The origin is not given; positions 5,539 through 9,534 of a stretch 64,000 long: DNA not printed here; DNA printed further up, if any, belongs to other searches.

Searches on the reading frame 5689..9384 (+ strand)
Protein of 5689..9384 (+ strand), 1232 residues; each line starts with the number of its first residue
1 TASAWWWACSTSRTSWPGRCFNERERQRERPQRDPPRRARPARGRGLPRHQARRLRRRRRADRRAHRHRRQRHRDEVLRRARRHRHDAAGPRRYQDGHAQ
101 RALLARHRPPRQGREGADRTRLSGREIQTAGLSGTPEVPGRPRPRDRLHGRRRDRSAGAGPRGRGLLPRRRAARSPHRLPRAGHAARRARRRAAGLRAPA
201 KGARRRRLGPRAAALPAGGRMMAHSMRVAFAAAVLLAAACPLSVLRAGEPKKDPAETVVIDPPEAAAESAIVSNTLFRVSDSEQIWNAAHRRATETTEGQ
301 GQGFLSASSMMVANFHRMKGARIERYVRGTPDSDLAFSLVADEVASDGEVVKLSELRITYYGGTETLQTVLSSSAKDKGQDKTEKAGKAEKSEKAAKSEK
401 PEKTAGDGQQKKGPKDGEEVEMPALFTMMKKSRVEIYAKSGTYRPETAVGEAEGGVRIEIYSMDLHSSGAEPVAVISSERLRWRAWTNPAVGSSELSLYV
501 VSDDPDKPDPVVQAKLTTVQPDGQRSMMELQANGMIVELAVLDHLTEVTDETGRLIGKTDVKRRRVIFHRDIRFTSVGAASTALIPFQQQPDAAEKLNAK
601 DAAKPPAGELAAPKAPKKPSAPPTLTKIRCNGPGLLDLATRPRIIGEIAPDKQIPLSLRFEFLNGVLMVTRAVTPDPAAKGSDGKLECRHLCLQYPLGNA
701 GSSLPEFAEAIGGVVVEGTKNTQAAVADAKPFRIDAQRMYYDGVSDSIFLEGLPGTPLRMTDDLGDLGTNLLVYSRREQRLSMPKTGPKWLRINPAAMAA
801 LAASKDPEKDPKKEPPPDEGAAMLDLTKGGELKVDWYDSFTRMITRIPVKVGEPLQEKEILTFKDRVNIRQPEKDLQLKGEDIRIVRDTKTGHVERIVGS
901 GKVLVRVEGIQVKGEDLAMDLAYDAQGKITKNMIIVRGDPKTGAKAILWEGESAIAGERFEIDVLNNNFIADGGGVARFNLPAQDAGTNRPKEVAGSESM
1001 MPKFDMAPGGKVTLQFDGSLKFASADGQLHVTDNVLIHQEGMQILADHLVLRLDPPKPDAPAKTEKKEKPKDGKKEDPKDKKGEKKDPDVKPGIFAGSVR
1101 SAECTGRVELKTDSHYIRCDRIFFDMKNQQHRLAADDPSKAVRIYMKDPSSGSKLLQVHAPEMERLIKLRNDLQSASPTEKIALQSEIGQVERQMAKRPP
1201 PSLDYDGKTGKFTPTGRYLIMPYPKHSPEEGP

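Call 64: search_protein_families(library=pfam, proteins=[window:5689-9384:+], max_evalue=0.00001)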
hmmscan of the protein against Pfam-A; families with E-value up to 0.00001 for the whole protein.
window:5689-9384:+ (1232 aa): 1 family
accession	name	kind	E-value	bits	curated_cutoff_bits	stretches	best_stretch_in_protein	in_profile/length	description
PF03968.19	LptD_N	-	4.1e-06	27.4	20.4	0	1024-1128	11-111/113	LptA/(LptD N-terminal domain) LPS transport protein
